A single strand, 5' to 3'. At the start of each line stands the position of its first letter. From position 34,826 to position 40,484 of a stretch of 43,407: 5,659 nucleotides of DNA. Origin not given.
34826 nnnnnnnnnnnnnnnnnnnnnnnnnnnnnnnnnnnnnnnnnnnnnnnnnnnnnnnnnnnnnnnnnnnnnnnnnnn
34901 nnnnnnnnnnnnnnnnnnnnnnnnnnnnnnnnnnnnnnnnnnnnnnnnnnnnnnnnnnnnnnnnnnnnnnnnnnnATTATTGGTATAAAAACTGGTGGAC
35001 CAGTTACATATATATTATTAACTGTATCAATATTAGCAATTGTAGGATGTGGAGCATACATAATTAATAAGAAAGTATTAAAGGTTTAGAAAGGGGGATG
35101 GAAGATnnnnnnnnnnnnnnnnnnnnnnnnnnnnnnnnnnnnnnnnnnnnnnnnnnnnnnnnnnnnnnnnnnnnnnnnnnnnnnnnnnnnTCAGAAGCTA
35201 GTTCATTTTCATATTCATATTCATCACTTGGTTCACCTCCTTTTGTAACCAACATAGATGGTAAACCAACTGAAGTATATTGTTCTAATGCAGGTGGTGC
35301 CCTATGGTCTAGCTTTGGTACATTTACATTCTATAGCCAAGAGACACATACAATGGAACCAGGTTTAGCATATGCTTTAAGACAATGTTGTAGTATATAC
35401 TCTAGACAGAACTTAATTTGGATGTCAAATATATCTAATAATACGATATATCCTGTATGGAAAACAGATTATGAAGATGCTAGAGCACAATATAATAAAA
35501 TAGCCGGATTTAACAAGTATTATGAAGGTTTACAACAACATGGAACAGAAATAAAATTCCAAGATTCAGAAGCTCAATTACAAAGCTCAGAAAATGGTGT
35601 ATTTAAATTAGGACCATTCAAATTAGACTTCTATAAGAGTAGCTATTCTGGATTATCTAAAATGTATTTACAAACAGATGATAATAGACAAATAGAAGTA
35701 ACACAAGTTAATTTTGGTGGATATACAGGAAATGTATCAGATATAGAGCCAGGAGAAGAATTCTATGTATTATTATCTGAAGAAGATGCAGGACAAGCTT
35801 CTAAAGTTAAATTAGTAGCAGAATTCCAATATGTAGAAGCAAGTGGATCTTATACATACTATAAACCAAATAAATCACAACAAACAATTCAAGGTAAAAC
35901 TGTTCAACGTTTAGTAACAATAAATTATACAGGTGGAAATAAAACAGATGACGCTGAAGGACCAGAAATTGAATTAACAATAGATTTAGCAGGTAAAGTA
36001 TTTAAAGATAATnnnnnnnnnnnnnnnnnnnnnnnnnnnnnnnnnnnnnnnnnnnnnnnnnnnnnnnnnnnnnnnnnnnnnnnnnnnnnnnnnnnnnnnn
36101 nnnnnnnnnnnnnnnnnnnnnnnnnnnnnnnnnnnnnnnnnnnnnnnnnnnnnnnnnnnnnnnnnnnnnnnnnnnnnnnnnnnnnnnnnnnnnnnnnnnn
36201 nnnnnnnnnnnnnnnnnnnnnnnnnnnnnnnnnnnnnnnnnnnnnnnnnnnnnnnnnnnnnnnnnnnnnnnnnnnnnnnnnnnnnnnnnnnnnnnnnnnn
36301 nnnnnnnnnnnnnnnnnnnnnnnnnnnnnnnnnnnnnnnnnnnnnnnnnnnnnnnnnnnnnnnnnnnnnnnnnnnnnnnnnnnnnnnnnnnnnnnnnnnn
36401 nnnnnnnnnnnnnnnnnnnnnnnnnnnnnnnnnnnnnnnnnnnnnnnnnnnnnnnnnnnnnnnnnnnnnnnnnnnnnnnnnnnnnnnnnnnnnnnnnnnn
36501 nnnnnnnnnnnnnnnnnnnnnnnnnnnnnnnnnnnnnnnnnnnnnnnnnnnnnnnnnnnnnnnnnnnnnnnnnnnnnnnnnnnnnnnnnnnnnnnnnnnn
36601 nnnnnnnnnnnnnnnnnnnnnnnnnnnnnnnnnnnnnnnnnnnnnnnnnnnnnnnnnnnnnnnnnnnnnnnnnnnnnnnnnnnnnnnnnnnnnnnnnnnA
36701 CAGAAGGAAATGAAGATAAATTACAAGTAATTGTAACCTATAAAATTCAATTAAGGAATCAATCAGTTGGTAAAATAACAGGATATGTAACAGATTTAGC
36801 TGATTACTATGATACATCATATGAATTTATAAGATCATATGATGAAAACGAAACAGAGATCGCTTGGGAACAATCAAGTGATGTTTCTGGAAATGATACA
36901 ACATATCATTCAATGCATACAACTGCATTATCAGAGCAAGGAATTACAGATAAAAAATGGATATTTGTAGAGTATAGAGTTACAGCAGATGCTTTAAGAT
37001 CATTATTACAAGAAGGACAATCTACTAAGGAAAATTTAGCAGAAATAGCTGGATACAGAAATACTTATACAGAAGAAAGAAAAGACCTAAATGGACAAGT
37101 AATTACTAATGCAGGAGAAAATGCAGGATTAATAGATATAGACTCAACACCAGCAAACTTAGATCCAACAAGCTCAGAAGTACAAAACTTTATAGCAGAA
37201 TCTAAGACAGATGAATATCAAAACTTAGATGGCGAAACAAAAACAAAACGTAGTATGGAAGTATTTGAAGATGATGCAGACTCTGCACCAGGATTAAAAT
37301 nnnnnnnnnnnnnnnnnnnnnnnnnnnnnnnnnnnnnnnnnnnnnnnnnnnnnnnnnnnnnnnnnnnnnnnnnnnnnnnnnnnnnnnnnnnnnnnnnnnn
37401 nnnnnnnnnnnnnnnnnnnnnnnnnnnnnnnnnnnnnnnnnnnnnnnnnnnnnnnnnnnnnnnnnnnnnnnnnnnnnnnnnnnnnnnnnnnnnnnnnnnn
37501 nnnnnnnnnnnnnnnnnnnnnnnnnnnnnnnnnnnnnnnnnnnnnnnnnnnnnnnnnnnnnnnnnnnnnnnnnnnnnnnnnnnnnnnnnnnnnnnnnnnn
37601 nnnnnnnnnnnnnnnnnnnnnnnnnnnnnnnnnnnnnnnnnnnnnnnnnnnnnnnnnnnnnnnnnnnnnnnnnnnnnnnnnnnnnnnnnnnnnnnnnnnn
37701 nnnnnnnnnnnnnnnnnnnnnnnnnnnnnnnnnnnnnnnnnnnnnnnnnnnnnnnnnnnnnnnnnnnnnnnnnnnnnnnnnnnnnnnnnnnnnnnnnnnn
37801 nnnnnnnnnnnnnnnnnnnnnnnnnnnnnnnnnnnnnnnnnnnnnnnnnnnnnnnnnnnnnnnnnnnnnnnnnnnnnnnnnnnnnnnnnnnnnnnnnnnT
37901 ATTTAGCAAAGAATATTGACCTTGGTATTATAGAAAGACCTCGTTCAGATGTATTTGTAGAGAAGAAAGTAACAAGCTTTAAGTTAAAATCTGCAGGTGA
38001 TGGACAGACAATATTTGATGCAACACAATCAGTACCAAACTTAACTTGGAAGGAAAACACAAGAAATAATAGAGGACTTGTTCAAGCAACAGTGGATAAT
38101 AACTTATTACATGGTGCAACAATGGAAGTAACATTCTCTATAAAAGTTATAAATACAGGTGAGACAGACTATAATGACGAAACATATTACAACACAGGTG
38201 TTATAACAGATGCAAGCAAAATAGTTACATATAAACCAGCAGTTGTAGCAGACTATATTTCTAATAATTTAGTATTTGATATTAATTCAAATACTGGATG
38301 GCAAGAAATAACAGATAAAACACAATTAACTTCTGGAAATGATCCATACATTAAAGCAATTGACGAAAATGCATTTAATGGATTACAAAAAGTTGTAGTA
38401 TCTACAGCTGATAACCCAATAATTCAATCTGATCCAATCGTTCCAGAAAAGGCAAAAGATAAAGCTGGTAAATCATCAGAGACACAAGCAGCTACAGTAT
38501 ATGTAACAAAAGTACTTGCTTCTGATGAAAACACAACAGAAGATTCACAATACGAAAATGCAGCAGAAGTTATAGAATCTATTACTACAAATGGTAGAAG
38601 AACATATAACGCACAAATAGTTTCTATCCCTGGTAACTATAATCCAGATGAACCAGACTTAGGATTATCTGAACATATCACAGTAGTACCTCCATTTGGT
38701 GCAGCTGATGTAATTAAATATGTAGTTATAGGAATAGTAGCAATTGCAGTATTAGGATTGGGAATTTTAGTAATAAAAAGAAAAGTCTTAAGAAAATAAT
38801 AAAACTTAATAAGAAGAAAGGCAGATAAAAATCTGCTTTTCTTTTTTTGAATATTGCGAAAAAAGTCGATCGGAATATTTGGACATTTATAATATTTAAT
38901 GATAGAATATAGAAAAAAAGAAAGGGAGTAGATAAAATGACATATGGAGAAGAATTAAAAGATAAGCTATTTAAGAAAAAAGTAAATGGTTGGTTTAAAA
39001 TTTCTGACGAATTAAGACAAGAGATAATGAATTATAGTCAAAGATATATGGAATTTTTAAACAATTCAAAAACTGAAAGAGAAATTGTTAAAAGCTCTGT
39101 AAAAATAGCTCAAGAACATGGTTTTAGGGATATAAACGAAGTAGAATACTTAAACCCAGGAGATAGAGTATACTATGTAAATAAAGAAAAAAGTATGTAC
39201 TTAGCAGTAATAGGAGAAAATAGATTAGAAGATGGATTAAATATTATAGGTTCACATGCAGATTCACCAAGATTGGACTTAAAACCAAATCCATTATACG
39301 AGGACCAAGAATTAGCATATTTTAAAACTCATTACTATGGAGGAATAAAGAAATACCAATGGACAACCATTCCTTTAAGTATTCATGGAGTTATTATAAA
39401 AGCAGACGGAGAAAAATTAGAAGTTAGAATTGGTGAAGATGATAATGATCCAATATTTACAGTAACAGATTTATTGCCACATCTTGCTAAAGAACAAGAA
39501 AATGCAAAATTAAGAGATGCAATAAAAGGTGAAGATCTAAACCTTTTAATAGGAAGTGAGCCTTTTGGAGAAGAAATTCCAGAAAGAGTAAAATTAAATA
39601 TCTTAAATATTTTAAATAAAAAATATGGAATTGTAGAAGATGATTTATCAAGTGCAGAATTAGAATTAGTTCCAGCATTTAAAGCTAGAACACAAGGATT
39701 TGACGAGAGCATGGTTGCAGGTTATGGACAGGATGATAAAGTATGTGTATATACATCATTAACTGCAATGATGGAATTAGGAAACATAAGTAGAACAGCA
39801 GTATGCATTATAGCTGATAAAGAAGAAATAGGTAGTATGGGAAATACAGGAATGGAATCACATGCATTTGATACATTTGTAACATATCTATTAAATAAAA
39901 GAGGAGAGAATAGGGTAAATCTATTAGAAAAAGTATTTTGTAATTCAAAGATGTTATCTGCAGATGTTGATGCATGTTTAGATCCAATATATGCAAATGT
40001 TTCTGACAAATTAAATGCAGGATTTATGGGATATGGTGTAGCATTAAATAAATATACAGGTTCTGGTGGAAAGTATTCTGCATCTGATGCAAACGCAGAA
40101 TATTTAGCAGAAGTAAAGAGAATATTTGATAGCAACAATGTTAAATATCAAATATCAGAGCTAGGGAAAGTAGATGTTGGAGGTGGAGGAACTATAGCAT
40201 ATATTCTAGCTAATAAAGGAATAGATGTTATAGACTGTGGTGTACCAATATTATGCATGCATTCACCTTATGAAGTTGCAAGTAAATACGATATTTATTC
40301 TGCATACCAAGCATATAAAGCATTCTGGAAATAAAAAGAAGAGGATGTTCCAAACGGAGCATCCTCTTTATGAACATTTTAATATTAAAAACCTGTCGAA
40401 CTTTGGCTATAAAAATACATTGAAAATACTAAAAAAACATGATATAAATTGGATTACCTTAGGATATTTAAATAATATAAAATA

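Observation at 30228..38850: Self-contained two-gene operon encoding giant modular surface proteins, with no sortase, pilin or secretion partner nearby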

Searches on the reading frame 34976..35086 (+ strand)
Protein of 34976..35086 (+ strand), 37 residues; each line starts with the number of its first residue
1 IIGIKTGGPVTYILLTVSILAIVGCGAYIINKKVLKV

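Call 44: search_protein_families(library=ncbifam, proteins=[window:34976-35086:+], max_evalue=10)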
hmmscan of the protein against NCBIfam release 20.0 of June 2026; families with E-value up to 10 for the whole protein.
seq(37 aa): 0 families
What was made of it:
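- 34976..35086 (+): A C-terminal sorting-signal-like segment: GIKTGG, TM helix, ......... No NCBIfam hit for the window tail (call 44).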

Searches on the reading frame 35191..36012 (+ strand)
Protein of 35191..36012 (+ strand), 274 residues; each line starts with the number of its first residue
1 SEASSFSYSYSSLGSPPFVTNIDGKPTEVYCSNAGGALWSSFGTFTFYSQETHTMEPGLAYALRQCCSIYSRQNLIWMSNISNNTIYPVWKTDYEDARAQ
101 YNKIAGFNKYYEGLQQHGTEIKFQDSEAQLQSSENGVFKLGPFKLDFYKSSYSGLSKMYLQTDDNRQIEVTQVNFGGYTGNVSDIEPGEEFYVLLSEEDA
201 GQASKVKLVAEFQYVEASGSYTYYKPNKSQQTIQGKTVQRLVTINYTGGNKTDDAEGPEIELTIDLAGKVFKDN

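Call 56: predict_structure(alignment_id=A2)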
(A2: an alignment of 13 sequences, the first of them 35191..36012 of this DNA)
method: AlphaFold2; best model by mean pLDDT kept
length: 274 residues; sequences in the alignment: 13
mean_pLDDT: 86.8   pTM: 0.80
mean pLDDT of the five models: 86.8, 83.5, 78.9, 77.1, 75.0
residues with pLDDT >= 90: 163; 70-90: 75; 50-70: 28; < 50: 8
segments of 3 or more residues with pLDDT < 50: 1-4
pLDDT, mean of each block of 10 residues (from residue 1): 56 76 85 71 81 95 95 91 66 91 97 96 92 90 96 96 95 91 94 93 93 97 89 82 94 95 63 49
secondary structure, 60 per line:
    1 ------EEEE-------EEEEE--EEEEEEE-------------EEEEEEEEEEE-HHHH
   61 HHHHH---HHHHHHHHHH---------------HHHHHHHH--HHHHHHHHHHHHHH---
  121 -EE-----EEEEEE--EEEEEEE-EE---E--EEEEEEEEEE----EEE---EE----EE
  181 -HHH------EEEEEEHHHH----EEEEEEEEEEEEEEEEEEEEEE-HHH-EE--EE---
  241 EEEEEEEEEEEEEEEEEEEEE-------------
elements in order: E7-10 E18-22 E25-31 E45-55 H57-65 H69-78 H94-101 H104-117 E129-134 E137-143 E153-162 E167-169 E191-196 H197-200 E205-226 E241-261
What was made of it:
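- On Thioester domain (TED), Class II, of TIE proteins: It lies at the end of the third strand of the model (call 56). Q267 sits at the start of the last 21-residue strand, after a seven-strand beta region (call 56). The motif lies in the second helix of the model (call 56).
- The model has pLDDT 86.8 (call 56).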

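Call 58: fold_search(model_id=the predicted structure, library=pdb)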
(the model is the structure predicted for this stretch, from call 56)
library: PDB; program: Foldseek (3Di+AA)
matches with E <= 10: 946; with E <= 0.001: 4
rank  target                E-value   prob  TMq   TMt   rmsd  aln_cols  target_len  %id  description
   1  6fwy_C                2.3e-07  1.00  0.27  0.26  13.4       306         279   11  Thioester domain of the Enterococcus faecium TIE86 protein (released 2018-08-08)
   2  6fwy_A                6.3e-07  1.00  0.26  0.26  13.5       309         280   10  Thioester domain of the Enterococcus faecium TIE86 protein (released 2018-08-08)
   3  6fwv_B                2.4e-06  1.00  0.25  0.17  10.5       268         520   10  The Bacillus anthracis TIE protein (released 2018-08-08)
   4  6fwv_A                3.4e-06  1.00  0.26  0.17  10.5       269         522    9  The Bacillus anthracis TIE protein (released 2018-08-08)
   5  2wll_B                2.0e-02  0.66  0.21  0.21  17.1       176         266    7  POTASSIUM CHANNEL FROM BURKHOLDERIA PSEUDOMALLEI (released 2010-06-09)
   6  2wli_B                2.9e-02  0.35  0.18  0.19  16.8       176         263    8  POTASSIUM CHANNEL FROM MAGNETOSPIRILLUM MAGNETOTACTICUM (released 2010-06-09)
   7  9m3b_B                3.2e-02  0.80  0.22  0.41  13.2       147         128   13  Crystal structure of the DgpB1/C1 protein from P581a substrate free form (released 2026-03-04)
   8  5lvy_MODEL_1_A        3.8e-02  0.57  0.21  0.32  17.3       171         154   12  Structural studies of the Aggregative Adherence Fimbriae of Enteroaggregative Escherichia coli (released 2017-07-26)
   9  9jub_C                4.0e-02  0.18  0.17  0.20  23.5       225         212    9  Cryo-EM structure of human hyaluronidase PH-20 (released 2024-10-30)
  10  8u32_D                4.2e-02  0.63  0.21  0.39  13.9       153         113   10  Crystal structure of PD-1 in complex with a Fab (released 2024-06-19)
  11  6yxz                  4.7e-02  0.23  0.18  0.09  23.1       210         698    8  Structure and activity of the GH20 beta-N-beta-N-acetylhexosaminidase from Bifidobacterium bifidum (released 2021-05-12)
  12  4hss_B                5.0e-02  0.44  0.20  0.16  22.6       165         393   12  Structure of the Full-Length Major Pilin SpaD from Corynebacterium diphtheriae (released 2013-11-13)
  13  4h25_E                5.3e-02  0.16  0.18  0.23  23.8       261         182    7  TCR interaction with peptide mimics of nickel offers structure insights to nickel contact allergy (released 2013-10-16)
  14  8xgl_A                5.6e-02  0.51  0.21  0.36  12.1       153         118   11  Structure of the Magnaporthe oryzae effector NIS1 (released 2024-09-18)
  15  7tfn_Q                5.9e-02  0.69  0.19  0.37   7.3       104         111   14  Cryo-EM structure of CD4bs antibody Ab1303 in complex with HIV-1 Env trimer BG505 SOSIP.664 (released 2022-01-19)
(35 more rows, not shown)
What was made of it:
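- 35200..35985 (+): B thioester-domain (Class II-like TED) head, aa about 32-293. Key residues: Cys59 (35281-35283), RQNLIW 100-105 (35404-35421), VQRLV with Gln267 (35902-35916). The top 4 Foldseek hits are 6fwy and 6fwv TEDs at E = 2e-7 to 3e-6, and the next hit is at E = 0.02 (call 58).
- On Thioester domain (TED), Class II, of TIE proteins: The next hit is at E = 0.02 (call 58).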

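Call 79: search_protein_families(library=pfam, proteins=[window:35191-36012:+], max_evalue=1)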
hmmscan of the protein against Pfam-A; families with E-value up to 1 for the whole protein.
window:35191-36012:+ (274 aa): 0 families

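Call 80: search_solved_structures(query=A2, max_evalue=10, show_alignments=0)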
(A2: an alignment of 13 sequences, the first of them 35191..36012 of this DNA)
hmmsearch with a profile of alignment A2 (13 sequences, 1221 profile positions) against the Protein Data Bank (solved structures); distinct sequences matched with E-value up to 10: 2.
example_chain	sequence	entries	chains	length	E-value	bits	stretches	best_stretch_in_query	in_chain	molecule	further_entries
10ps_A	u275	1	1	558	2.7e-07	31.8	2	309-389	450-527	Serine-aspartate repeat-containing protein D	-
9c7v_B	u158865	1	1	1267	0.0018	19.1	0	774-811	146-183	BOS complex subunit NOMO2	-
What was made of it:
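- Pfam finds nothing for the head (call 79), and a PDB profile search finds no TED (call 80).
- Tried and rejected: A profile of the B family against the PDB again found only SdrD and NOMO (call 80).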

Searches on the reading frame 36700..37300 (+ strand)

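Call 79: search_protein_families(library=pfam, proteins=[window:36700-37300:+], max_evalue=1)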
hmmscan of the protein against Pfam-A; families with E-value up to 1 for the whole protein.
window:36700-37300:+ (200 aa): 3 families
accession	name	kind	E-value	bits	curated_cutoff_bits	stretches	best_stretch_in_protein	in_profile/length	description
PF02101.21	Ocular_alb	-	0.008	15.5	25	1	27-109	306-384/403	Ocular albinism type 1 protein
PF14943.11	MRP-S26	-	0.086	13.2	27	1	74-142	18-85/168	Mitochondrial ribosome subunit S26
PF06847.16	Arc_PepC_II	-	0.17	12.9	29.9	1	26-94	7-74/93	Archaeal Peptidase A24 C-terminus Type II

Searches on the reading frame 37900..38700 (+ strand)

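Call 79: search_protein_families(library=pfam, proteins=[window:37900-38700:+], max_evalue=1)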
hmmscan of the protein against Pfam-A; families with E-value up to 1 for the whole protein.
window:37900-38700:+ (267 aa): 1 family
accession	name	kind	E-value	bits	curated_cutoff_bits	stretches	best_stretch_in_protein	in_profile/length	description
PF11480.13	ImmE5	-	0.14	12.9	25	0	128-167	37-79/82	Colicin-E5 Imm protein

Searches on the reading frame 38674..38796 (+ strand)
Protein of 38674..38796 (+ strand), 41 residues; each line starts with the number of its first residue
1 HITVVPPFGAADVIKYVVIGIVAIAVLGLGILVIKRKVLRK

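Call 44: search_protein_families(library=ncbifam, proteins=[window:38674-38796:+], max_evalue=10)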
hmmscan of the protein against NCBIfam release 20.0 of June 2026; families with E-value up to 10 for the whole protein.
seq(41 aa): 3 families
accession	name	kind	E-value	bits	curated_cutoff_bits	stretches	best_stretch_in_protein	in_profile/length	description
TIGR01167.1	LPXTG_anchor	domain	0.034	14.8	15.9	1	11-37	8-32/34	LPXTG cell wall anchor domain-containing protein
NF033846.1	Rumino_NPXTG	domain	0.037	14.3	23.5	1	21-37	13-29/30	NPXTG-anchored protein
NF004933.0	PRK06287.1-4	equivalog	0.098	12.9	238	1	13-37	92-116/122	cobalt transport protein CbiN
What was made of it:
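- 38674..38796 (+): B C-terminal sorting-signal-like segment: VPPFGA, TM helix, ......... TIGR01167 scores 14.8 bits against a cutoff of 15.9 (call 44).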

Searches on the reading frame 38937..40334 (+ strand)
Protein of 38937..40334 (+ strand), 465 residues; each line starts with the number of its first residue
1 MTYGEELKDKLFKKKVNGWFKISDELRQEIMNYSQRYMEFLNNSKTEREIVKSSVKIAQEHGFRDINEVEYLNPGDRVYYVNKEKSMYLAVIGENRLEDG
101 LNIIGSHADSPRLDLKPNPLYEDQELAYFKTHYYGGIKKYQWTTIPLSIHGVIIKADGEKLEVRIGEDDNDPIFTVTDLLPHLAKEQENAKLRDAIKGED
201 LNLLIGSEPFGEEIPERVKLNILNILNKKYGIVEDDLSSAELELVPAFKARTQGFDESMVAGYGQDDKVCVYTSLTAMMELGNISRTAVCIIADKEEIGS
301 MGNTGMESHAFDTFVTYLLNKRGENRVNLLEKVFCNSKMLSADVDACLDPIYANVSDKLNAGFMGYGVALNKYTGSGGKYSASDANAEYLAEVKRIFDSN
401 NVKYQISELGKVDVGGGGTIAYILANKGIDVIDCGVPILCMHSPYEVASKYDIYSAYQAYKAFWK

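Call 12: search_protein_families(library=pfam, proteins=[window:38937-40334:+], max_evalue=0.001)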
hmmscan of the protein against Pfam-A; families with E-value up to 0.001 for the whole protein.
window:38937-40334:+ (465 aa): 2 families
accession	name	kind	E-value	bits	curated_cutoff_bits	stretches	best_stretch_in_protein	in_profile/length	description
PF02127.20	Peptidase_M18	-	8.7e-88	295.4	24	1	40-464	1-432/432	Aminopeptidase I zinc metalloprotease (M18)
PF05343.19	Peptidase_M42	-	2.8e-09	36.9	23.2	1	364-456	206-289/292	M42 glutamyl aminopeptidase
